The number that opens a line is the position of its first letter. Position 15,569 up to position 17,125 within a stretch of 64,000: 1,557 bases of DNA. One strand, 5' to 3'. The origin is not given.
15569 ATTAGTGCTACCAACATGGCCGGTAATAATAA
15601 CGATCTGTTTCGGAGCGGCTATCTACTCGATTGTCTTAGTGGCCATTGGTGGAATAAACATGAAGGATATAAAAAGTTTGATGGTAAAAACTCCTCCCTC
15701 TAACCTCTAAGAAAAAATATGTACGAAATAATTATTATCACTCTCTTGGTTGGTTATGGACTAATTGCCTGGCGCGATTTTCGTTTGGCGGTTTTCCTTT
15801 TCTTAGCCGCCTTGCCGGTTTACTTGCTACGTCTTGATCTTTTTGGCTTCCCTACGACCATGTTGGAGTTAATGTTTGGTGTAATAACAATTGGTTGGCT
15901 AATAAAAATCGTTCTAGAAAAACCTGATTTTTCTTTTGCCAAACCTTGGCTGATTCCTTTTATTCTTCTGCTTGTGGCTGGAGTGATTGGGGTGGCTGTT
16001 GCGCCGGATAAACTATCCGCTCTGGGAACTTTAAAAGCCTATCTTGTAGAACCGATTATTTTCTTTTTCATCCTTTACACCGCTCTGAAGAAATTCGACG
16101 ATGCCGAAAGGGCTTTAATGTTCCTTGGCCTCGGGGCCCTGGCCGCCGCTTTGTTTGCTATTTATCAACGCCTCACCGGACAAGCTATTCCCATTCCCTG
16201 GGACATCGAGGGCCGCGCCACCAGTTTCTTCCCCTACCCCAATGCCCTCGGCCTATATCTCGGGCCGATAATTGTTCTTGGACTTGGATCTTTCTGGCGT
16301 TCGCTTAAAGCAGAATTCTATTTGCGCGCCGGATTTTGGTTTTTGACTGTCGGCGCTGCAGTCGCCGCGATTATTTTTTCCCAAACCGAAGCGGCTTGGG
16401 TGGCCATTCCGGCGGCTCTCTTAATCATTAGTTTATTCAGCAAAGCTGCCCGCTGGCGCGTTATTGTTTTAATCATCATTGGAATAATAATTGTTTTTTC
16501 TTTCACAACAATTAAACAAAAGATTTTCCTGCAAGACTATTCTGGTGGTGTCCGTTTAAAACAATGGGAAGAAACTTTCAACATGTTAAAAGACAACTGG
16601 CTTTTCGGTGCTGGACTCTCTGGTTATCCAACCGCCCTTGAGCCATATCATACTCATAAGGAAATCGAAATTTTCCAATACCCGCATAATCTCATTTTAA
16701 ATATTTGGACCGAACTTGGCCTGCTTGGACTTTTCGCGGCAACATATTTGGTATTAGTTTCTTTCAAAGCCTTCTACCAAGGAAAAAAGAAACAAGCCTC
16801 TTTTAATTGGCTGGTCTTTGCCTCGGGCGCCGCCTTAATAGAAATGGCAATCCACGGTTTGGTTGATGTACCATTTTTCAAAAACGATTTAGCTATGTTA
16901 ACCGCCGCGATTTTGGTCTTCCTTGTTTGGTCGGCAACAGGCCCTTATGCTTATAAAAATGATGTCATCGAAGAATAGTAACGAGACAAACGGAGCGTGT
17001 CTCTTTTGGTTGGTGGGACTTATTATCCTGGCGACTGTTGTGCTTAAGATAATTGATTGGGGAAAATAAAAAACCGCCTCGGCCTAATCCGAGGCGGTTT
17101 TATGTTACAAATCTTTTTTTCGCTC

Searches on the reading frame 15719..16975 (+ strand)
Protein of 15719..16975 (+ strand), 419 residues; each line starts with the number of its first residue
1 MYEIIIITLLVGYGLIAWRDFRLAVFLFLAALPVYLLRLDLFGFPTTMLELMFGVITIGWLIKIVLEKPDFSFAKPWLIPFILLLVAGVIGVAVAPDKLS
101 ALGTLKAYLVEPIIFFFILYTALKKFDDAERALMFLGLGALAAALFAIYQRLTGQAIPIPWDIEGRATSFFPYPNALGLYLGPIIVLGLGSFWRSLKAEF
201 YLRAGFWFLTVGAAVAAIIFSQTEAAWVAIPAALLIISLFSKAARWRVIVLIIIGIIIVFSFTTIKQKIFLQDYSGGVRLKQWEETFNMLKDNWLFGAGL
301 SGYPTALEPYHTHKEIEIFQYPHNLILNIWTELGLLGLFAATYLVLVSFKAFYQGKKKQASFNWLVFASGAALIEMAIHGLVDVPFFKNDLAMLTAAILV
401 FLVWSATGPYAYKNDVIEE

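Call 8: search_protein_families(library=pfam, proteins=[window:15719-16975:+], max_evalue=0.01)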
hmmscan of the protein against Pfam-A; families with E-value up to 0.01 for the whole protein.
window:15719-16975:+ (419 aa): 1 family
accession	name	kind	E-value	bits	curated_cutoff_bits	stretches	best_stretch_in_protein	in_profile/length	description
PF04932.20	Wzy_C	-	4e-20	72.5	31.7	1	211-340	3-147/149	O-Antigen ligase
